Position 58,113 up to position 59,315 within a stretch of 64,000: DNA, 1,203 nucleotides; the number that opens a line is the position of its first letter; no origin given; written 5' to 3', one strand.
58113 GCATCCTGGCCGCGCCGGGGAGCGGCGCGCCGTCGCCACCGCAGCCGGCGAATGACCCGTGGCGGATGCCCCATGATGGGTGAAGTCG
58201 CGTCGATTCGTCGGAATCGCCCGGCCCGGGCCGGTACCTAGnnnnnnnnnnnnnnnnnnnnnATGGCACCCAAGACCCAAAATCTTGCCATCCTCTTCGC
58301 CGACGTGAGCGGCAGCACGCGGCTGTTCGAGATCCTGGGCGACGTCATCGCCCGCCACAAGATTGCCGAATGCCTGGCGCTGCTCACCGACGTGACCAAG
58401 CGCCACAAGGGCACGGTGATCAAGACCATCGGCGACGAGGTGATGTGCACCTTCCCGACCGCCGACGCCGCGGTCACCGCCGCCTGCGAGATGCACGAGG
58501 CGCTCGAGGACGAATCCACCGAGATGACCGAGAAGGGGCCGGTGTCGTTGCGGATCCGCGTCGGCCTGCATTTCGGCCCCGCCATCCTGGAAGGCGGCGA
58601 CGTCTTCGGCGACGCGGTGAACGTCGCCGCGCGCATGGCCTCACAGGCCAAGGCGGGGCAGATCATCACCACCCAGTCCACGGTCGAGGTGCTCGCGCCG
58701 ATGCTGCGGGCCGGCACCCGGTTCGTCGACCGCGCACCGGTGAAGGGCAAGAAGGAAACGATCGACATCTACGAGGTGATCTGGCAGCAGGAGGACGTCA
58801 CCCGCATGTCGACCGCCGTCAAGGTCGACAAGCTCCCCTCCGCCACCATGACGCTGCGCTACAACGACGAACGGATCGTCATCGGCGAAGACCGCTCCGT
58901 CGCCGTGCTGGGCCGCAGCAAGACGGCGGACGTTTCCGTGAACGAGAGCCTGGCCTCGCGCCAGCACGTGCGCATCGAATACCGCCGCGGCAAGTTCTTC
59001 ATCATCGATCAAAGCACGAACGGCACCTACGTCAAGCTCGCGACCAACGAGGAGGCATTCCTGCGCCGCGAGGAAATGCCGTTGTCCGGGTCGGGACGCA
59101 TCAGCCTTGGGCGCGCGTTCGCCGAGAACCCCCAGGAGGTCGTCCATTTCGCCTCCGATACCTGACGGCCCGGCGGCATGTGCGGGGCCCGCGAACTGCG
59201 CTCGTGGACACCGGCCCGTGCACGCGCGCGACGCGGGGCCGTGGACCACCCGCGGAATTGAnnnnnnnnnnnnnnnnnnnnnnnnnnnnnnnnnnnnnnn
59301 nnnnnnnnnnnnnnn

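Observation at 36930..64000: Candidate new system: parvulin-TpsB-giant TpsA-SapC operon facing an FHA-cyclase/PP2C/Ser-Thr kinase operon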

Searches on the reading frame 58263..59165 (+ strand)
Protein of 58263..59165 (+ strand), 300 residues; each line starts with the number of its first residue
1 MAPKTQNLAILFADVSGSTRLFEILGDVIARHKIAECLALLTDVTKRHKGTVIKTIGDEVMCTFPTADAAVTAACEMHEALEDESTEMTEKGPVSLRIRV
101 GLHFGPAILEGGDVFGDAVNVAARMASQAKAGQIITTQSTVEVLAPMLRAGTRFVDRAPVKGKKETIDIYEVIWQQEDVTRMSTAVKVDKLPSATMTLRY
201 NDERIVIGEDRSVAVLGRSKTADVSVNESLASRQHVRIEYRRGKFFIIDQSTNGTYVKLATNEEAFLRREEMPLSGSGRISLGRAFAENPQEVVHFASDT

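Call 4: search_protein_families(library=pfam, proteins=[window:58263-59165:+], max_evalue=0.01)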
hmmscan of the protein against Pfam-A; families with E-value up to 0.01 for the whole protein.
window:58263-59165:+ (300 aa): 2 families
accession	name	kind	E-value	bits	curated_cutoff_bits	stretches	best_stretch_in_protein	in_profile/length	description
PF00211.25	Guanylate_cyc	-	3.3e-23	82.7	21.9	1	3-166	4-176/183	Adenylate and Guanylate cyclase catalytic domain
PF00498.31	FHA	-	6.9e-12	46.1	20.7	1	215-283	2-67/67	FHA domain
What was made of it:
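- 58263..59165 (+): Class III adenylate cyclase fused to an FHA domain (300 aa). Pfam Guanylate_cyc E 3e-23 and FHA E 7e-12 (call 4).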

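Call 9: find_homologous_proteins(query=window:58263-59162:+, max_evalue=1e-10)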
Query window:58263-59162:+ (300 aa): 7973 proteins with E <= 1e-10 among 8000 candidates; the best 120 are listed.
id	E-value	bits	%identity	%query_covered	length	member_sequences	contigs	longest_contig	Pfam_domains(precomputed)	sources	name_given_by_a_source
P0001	2.3e-190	648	100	100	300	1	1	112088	PF00498.32,PF00211.26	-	-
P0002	1.9e-164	563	86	100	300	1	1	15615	PF00498.32,PF00211.26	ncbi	-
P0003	4.9e-163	559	84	100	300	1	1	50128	PF00498.32,PF00211.26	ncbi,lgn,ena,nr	ncbi:MAG: FHA domain-containing protein [Gammaproteobacteria bacterium]|nr:FHA domain-containing pro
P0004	5.1e-158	542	83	100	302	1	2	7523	PF00498.32,PF00211.26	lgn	-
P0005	2.2e-151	521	80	100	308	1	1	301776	PF00498.32,PF00211.26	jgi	jgi:class 3 adenylate cyclase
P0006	2.6e-148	510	77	100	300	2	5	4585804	PF00498.32,PF00211.26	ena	-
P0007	1.8e-146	504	76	100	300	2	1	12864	PF00498.32,PF00211.26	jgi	jgi:adenylate cyclase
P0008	4.4e-146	503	78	100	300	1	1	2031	PF00498.32,PF00211.26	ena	-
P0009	3.3e-145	500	77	99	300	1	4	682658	PF00498.32,PF00211.26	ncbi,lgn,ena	-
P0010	4.8e-145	500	76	100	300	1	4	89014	PF00498.32,PF00211.26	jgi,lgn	-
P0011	3.3e-141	487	74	100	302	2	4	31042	PF00498.32,PF00211.26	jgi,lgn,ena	jgi:class 3 adenylate cyclase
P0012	6.0e-139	480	73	100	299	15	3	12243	PF00498.32,PF00211.26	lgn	-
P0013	8.3e-139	479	73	100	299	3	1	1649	PF00498.32,PF00211.26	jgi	jgi:adenylate cyclase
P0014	1.0e-138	479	73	100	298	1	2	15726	PF00498.32,PF00211.26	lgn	-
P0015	1.8e-137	475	72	100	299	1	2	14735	PF00498.32,PF00211.26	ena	-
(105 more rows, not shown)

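Call 11: find_related_loci(query=A1, collection=genome_contigs, flank=10000)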
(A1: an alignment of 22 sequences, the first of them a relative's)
Query A1 (300 aa) in genome_contigs; peptide patterns used: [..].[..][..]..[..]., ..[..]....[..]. (x = any residue, [..] = any of these).
239 stretches matched a pattern; 175 encode a relative of the query (tblastn E <= 1e-3); the best 80 are kept; 80 distinct loci.
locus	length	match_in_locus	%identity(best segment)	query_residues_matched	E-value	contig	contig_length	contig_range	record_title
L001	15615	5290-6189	86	1-300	3e-177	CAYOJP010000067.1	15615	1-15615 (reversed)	MAG TPA_asm: uncultured Gammaproteobacteria bacterium isolate SRP287453_co1_17 genome assembly, contig: NODE_6886_length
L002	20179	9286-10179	77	1-298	2e-150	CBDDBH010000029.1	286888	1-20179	MAG: Gammaproteobacteria bacterium isolate 61d1d6e5-7064-46a6-bc2b-d6b6240feebc genome assembly, contig: contig_29, whol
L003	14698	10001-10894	71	1-299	1e-146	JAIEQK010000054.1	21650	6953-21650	MAG: Gammaproteobacteria bacterium isolate co.spades.DASTOOL.2.5kb_146 c_000000437810, whole genome shotgun sequence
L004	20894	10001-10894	71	1-299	1e-146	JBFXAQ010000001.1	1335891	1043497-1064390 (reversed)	MAG: Gammaproteobacteria bacterium isolate CA_2019_TPBS_26 NODE_10_length_1335891_cov_44.701062_TPBS, whole genome shotg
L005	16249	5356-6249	72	1-299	1e-146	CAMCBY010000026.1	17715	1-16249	MAG: Klebsiella pneumoniae isolate ZE-13nov19-135 genome assembly, contig: ZE-13nov19-C4558, whole genome shotgun sequen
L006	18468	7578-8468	71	1-298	4e-147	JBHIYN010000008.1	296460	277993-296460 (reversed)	MAG: Gammaproteobacteria bacterium isolate MAG77 WDNA06_bin.19.orig_8, whole genome shotgun sequence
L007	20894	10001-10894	71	1-299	4e-146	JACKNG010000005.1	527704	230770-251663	MAG: Gammaproteobacteria bacterium isolate HK-STAS-PROT-138 HK-STAS-PROT-138_5, whole genome shotgun sequence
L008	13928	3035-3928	71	1-299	2e-145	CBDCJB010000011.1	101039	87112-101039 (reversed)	MAG: Gammaproteobacteria bacterium isolate 73aac9d3-0341-4cc4-bdea-3f58c6bb4f33 genome assembly, contig: contig_11, whol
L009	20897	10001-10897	71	1-299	2e-145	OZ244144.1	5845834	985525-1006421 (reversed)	MAG: Gammaproteobacteria bacterium isolate 5c633af5-84de-4cc7-8157-d45a81a42ed4 genome assembly, chromosome: 1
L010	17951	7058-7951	71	1-299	9e-145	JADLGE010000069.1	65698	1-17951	MAG: Gammaproteobacteria bacterium isolate SJ420 c_000000567538, whole genome shotgun sequence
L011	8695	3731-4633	71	1-299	2e-144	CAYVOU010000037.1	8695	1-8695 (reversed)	MAG TPA_asm: uncultured Gammaproteobacteria bacterium isolate binchicken_co224_255 genome assembly, contig: NODE_8739_le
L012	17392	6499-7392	70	1-299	3e-143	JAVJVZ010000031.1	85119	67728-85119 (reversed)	MAG: Gammaproteobacteria bacterium isolate C2-GNP5-20 k141_45349, whole genome shotgun sequence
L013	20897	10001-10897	70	1-299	8e-143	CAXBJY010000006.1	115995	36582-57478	MAG TPA_asm: uncultured Gammaproteobacteria bacterium isolate ERR2762122_concoct_79 genome assembly, contig: ERZ3421826.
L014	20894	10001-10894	71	1-299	3e-142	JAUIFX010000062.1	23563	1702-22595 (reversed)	MAG: Gammaproteobacteria bacterium isolate Co_bin.12 NODE_12300_length_23563_cov_1.058372, whole genome shotgun sequence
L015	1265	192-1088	70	1-300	3e-156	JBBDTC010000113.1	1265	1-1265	MAG: Gammaproteobacteria bacterium isolate LejiaC_64_15 Lejia_C_223044_length_1265_cov_9, whole genome shotgun sequence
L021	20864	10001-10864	71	8-296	3e-141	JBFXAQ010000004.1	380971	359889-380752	MAG: Gammaproteobacteria bacterium isolate CA_2019_TPBS_26 NODE_184_length_380971_cov_44.636946_TPBS, whole genome shotg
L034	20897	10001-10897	66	1-300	6e-134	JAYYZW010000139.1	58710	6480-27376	MAG: Pseudomonadota bacterium isolate XB_MAG1169 DB_MAG1169_0139, whole genome shotgun sequence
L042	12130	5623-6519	65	1-299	2e-130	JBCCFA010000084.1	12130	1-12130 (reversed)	MAG: Pseudomonadota bacterium isolate P01_B01_bin.12 k141_1022159_length_12130_cov_11.0025, whole genome shotgun sequenc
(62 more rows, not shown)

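Call 19: find_encoding_contigs(protein=P0001, flank=10000, max_places=3)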
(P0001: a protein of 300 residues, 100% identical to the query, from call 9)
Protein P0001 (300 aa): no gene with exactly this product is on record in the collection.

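Call 20: find_encoding_contigs(protein=P0005, flank=10000, max_places=2)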
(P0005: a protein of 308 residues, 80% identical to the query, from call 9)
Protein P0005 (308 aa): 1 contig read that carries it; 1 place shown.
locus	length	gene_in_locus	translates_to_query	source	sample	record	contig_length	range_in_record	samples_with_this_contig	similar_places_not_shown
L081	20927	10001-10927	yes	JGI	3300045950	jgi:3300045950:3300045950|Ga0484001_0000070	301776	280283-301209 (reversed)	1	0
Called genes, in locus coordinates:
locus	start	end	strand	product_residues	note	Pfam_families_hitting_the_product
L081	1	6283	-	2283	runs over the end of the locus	?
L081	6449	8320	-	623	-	PF08479:POTRA_2, PF03865:ShlB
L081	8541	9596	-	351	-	PF13145:Rotamase_2, PF13616:Rotamase_3, PF00639:Rotamase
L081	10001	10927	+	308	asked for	PF00211:Guanylate_cyc, PF00498:FHA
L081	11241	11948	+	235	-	PF00481:PP2C, PF13672:PP2C_2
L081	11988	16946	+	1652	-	PF00069:Pkinase, PF03109:ABC1 (weak), PF07714:PK_Tyr_Ser-Thr, PF03781:FGE-sulfatase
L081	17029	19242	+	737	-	PF03781:FGE-sulfatase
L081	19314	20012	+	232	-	PF02353:CMAS, PF13489:Methyltransf_23, PF01209:Ubie_methyltran (weak), PF06325:PrmA (weak), PF13649:Methyltransf_25, PF13847:Methyltransf_31, PF08241:Methyltransf_11, PF08242:Methyltransf_12, +1 more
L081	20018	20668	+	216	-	PF00702:Hydrolase, PF12710:HAD, PF13419:HAD_2, PF13242:Hydrolase_like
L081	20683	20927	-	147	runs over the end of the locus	PF07254:Cpta_toxin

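Call 25: search_protein_families(library=pfam, proteins=[L081:17029-19242:+, L081:11988-16946:+], max_evalue=0.001)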
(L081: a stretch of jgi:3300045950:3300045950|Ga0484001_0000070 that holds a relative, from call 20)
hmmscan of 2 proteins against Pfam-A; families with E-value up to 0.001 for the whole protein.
L081:17029-19242:+ (737 aa): 2 families
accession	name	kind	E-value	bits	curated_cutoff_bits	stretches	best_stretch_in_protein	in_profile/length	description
PF03781.23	FGE-sulfatase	-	1.1e-43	150.2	23.3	1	408-627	3-254/255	Sulfatase-modifying factor enzyme 1-like domain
PF09851.14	SHOCT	-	0.00062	19.9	27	0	9-30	6-27/28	Short C-terminal domain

L081:11988-16946:+ (1652 aa): 4 families
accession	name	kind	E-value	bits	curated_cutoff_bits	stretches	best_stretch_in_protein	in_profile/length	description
PF00069.31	Pkinase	-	2.6e-36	125.8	31.7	1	175-398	2-204/263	Protein kinase domain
PF07714.23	PK_Tyr_Ser-Thr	-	2.6e-23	83.1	23.1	1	175-398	2-212/258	Protein tyrosine and serine/threonine kinase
PF03781.23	FGE-sulfatase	-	2.5e-20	73.6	23.3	1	1481-1648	33-254/255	Sulfatase-modifying factor enzyme 1-like domain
PF03109.22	ABC1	-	2.2e-05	24.2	22.9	1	248-334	138-219/244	ABC1 atypical kinase-like domain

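Call 36: search_protein_families(library=pfam, proteins=[L042:4096-4746:+, L042:2549-3949:-, L042:1908-2546:-, L021:8282-13300:+, L021:6083-8104:+, L021:13957-16041:+, L034:7268-8572:+, L034:11147-11962:+, L034:11979-14696:+, L034:3582-7133:+], max_evalue=0.001)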
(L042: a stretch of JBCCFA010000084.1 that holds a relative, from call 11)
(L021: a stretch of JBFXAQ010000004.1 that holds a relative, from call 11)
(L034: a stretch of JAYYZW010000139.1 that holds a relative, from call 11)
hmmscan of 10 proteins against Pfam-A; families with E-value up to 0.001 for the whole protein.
L042:4096-4746:+ (216 aa): 1 family
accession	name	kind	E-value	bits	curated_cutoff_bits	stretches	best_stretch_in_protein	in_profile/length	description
PF08238.18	Sel1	-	5.4e-20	71.5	30.7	2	101-135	1-35/36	Sel1 repeat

L042:2549-3949:- (466 aa): 1 family
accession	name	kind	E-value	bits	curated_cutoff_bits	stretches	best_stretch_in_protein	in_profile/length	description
PF00330.25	Aconitase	-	3.7e-173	577.2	28.7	1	8-458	1-463/463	Aconitase family (aconitate hydratase)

L042:1908-2546:- (212 aa): 1 family
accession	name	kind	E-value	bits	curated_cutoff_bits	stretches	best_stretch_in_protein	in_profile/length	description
PF00694.25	Aconitase_C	-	6.8e-39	133.6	22.8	1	1-131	1-129/131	Aconitase C-terminal domain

L021:8282-13300:+ (1672 aa): 6 families
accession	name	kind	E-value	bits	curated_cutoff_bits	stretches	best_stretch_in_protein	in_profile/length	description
PF12770.12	CHAT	-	2.7e-26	93.1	24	1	230-499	4-267/289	CHAT domain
PF00211.25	Guanylate_cyc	-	8e-19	68.4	21.9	1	572-732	7-176/183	Adenylate and Guanylate cyclase catalytic domain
PF13676.11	TIR_2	-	3.3e-17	63.5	28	1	3-103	1-98/122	TIR domain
PF01476.26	LysM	-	9.5e-17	61.1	20.9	2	1561-1608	1-42/43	LysM domain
PF03781.23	FGE-sulfatase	-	1e-16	61.8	23.3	1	1318-1444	34-191/255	Sulfatase-modifying factor enzyme 1-like domain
PF00498.31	FHA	-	2.2e-09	38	20.7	1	780-823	1-46/67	FHA domain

L021:6083-8104:+ (673 aa): 3 families
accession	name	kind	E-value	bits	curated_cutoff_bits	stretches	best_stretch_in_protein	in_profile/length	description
PF00211.25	Guanylate_cyc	-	1.7e-15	57.5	21.9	1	498-654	10-170/183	Adenylate and Guanylate cyclase catalytic domain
PF20308.4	TPR-S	-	7.1e-11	43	27.6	1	91-185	15-101/102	Tetratricopeptide Repeats-Sensor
PF13281.12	MAP3K_TRAF_bd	-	6e-06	26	24.1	1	93-229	173-312/371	MAP3K TRAFs-binding domain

L021:13957-16041:+ (694 aa): 1 family
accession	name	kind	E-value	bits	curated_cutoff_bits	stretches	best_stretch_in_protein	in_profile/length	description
PF02554.20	CstA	-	2.5e-253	842.3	27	1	42-599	1-560/560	Carbon starvation protein CstA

L034:7268-8572:+ (434 aa): 5 families
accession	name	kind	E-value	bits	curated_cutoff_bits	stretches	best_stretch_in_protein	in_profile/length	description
PF00069.31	Pkinase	-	5e-49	167.5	31.7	1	18-267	1-252/263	Protein kinase domain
PF07714.23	PK_Tyr_Ser-Thr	-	4.9e-37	128.1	23.1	1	21-257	4-239/258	Protein tyrosine and serine/threonine kinase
PF00027.35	cNMP_binding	-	3.8e-15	56.1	27.5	1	324-397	2-80/89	Cyclic nucleotide-binding domain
PF01636.29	APH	-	0.0004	20.7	23.2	0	136-157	165-187/239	Phosphotransferase enzyme family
PF14531.12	Kinase-like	-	0.00074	19.3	25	0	133-222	158-253/289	Kinase-like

L034:11147-11962:+ (271 aa): 2 families
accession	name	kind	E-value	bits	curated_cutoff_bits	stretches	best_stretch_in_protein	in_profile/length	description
PF17131.11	LolA_like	-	1.3e-40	139.5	30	1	83-267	2-182/184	Outer membrane lipoprotein-sorting protein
PF07044.18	DUF1329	-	4.3e-05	23.4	23.1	0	73-151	130-213/368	Protein of unknown function (DUF1329)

L034:11979-14696:+ (905 aa): 5 families
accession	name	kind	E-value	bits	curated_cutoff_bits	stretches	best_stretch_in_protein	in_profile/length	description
PF03176.21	MMPL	-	6.3e-35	121.1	20.5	2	549-748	92-299/333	MMPL family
PF00027.35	cNMP_binding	-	1.8e-14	53.9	27.5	1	794-877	3-88/89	Cyclic nucleotide-binding domain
PF00873.25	ACR_tran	-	1.6e-06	26.6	28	1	559-749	292-487/1021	AcrB/AcrD/AcrF family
PF12349.14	Sterol-sensing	-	0.00052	20.3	22.3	0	249-362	13-126/153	Sterol-sensing domain of SREBP cleavage-activation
PF02460.24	Patched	-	0.00056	20.1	23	0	624-745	31-151/156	Patched SSD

L034:3582-7133:+ (1183 aa): 4 families
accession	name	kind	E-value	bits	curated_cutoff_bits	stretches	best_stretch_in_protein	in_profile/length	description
PF07793.16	DUF1631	-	8.3e-80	269.7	33.7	2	143-665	10-510/741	Protein of unknown function (DUF1631)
PF00563.25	EAL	-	2.2e-31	109.5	31.3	1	948-1172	6-228/236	EAL domain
PF00990.26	GGDEF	-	4.6e-18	65.9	23.8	1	764-921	1-157/161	Diguanylate cyclase, GGDEF domain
PF07238.19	PilZ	-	0.00044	21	22.5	1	13-112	2-99/102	PilZ domain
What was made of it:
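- A cyclase-FHA paralog in L034 is flanked by a kinase and an MMPL transporter that each carry a cNMP-binding domain (call 36). Cyclase-FHA paralogs work in other contexts (L021, L034; call 36).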

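Call 45: search_solved_structures(query=window:58263-59162:+, max_evalue=0.001, show_alignments=3)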
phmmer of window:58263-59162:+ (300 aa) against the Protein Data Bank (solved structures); distinct sequences matched with E-value up to 0.001: 37.
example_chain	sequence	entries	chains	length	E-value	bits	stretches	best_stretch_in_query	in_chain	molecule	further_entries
4wp9_A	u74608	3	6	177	9.3e-20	74.1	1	7-169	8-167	Ma1120 | Cyclase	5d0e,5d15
4wp8_A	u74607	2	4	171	1.2e-19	73.7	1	7-161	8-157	Ma1120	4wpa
4wp3_A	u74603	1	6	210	1.7e-19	73.3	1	8-168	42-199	Ma1120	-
3mr7_A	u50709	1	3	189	1.9e-19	73.1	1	8-164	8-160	Adenylate/guanylate cyclase/hydrolase, alpha/beta fold family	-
5d0g_A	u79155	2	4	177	2.2e-17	66.3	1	7-169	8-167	Cyclase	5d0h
1y10_A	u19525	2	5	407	1.7e-09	40.5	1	3-146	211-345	Hypothetical protein Rv1264/MT1302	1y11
3et6_A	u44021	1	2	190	4.2e-07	32.6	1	10-163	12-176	Soluble guanylyl cyclase beta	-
3r5g_A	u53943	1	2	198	4.5e-07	32.5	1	5-178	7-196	CyaB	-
1ybt_A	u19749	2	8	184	5.3e-07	32.3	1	9-157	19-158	hydrolase, alpha/beta hydrolase fold family | lipJ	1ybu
5x4t_A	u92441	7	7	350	8.6e-07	31.6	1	3-181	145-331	Photoactivated adenylyl cyclase | Family 3 adenylate cyclase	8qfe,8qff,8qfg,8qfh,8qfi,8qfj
9f1z_A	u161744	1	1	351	8.9e-07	31.5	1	3-181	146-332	Family 3 adenylate cyclase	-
5x4u_A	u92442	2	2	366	9.5e-07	31.4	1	3-181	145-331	Photoactivated adenylyl cyclase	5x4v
4yus_A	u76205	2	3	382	1e-06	31.3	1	3-181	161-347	Family 3 adenylate cyclase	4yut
9f1w_A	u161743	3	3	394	1.2e-06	31.2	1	3-181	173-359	Family 3 adenylate cyclase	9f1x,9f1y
5oyh_A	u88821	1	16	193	1.6e-06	30.7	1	43-165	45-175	Nucleotide cyclase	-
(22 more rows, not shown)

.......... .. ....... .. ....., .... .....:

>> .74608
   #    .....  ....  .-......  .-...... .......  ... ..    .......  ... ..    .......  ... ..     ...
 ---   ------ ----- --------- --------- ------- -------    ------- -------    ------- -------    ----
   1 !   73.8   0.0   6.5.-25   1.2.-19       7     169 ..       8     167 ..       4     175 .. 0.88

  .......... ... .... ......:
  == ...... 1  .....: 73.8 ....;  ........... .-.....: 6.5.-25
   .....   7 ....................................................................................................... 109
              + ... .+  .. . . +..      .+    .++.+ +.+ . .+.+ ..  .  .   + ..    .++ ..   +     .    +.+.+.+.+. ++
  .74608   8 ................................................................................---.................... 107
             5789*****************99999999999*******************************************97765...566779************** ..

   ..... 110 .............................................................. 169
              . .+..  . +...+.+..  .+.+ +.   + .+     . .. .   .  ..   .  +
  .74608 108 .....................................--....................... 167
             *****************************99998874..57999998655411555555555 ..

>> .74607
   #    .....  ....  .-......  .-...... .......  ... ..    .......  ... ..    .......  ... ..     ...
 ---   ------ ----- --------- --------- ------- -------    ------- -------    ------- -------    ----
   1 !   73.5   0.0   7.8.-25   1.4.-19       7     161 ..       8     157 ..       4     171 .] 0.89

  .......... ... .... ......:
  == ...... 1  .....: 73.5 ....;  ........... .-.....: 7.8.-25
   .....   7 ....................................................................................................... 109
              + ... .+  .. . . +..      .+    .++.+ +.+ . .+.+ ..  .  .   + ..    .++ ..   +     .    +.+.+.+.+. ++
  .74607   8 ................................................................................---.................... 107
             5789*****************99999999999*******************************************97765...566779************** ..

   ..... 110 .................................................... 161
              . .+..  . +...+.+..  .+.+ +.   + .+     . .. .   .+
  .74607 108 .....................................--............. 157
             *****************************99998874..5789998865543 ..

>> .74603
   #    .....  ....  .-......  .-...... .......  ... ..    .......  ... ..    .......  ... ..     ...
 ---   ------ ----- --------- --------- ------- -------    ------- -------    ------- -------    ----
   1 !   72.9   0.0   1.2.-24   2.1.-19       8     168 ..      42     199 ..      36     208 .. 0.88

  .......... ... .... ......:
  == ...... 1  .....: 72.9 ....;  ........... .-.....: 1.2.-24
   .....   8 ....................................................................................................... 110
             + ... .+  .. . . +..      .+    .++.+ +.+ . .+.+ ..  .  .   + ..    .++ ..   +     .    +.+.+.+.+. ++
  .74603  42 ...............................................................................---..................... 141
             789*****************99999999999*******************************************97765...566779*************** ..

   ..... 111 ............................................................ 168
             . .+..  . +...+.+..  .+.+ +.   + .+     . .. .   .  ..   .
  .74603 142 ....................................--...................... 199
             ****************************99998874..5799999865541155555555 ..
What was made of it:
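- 58263..59165 (+): Nearest solved relative is the cyclase Ma1120 (4wp9, E 9e-20, call 45).
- The nearest solved structure is the cyclase Ma1120 (call 45).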

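Call 79: search_protein_families(library=ncbifam, proteins=[window:58263-59165:+, L081:17029-19242:+], max_evalue=0.001)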
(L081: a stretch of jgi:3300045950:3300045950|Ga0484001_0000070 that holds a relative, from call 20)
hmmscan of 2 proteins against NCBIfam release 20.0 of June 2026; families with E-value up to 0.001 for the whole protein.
window:58263-59165:+ (300 aa): 7 families
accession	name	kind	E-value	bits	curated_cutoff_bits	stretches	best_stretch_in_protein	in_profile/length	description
NF058673.1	LipAdnlyCyLipJMY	equivalog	2.5e-13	49.5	800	1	9-145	297-423/449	bifunctional lipase/adenylate cyclase LipJ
TIGR03903.1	TOMM_kin_cyc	equivalog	6.2e-08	30.9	705.75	1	36-145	320-437/1267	TOMM system kinase/cyclase fusion protein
NF052403.1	ESX1TransRegEspM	equivalog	1.1e-07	31.1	550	1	193-258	10-75/367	ESX-1 type VII secretion system transcriptional regulator EspM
NF049868.1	FhaB_Rv0019c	equivalog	2.5e-07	30.9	125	1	213-259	87-134/158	FHA domain-containing protein FhaB/FipA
TIGR03354.1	VI_FHA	hypoth_equivalog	3.9e-07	30.2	120.25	1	214-283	26-95/420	type VI secretion system-associated FHA domain protein TagH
NF041660.2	oxygluDhInhib_OdhI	equivalog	0.00018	21.4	200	1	210-267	54-112/130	oxoglutarate dehydrogenase inhibitor Odhl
TIGR04510.1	mod_pep_cyc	subfamily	0.00022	19.9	400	1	9-108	7-101/814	putative peptide modification system cyclase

L081:17029-19242:+ (737 aa): 8 families
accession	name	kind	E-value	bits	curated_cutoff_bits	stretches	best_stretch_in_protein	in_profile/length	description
NF051459.1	pyoverdine_PvdO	equivalog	1.4e-37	129.3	500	1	407-628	33-278/280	dihydropyoverdine dehydrogenase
TIGR03525.2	GldK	equivalog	1.3e-26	93.9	350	1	470-629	218-406/408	T9SS ring complex lipoprotein PorK/GldK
TIGR03524.1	GldJ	equivalog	1e-12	47.5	458.2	0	586-634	502-550/559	gliding motility lipoprotein GldJ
TIGR02171.1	Fb_sc_TIGR02171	subfamily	2.9e-12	45.4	544.35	1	495-627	157-280/912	TIGR02171 family lipoprotein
NF041186.1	SenA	equivalog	3.5e-12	46.4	420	1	471-627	270-381/382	selenoneine synthase SenA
TIGR03440.2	egtB_TIGR03440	equivalog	1.2e-11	44.4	360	1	471-626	273-412/413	ergothioneine biosynthesis protein EgtB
TIGR03530.1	GldJ_short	equivalog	1.1e-09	37.7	382.9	0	547-627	295-389/396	gliding motility lipoprotein GldJ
TIGR04344.1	ovoA_Nterm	equivalog_domain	3.9e-07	29.3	400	1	471-613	295-431/444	5-histidylcysteine sulfoxide synthase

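Call 80: search_protein_families(library=padloc, proteins=[window:58263-59165:+, L081:17029-19242:+], max_evalue=0.001)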
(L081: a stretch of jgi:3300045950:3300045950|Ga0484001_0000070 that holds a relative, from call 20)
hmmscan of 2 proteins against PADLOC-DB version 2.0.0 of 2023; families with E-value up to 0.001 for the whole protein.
window:58263-59165:+ (300 aa): 5 families
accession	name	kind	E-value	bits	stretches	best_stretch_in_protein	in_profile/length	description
PDLC02367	PycC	-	1e-10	39.4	1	8-146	44-194/226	-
PDLC00734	PycC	-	7.4e-09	33.2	1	3-127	185-322/374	Pycsar cyclase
PDLC00766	PycC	-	2.7e-06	25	1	8-151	44-202/232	Pycsar cyclase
PDLC02370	PycC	-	0.00013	19.4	1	9-106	83-189/340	-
PDLC02369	PycC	-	0.00031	18.4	0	6-144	45-191/248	-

L081:17029-19242:+ (737 aa): 0 families
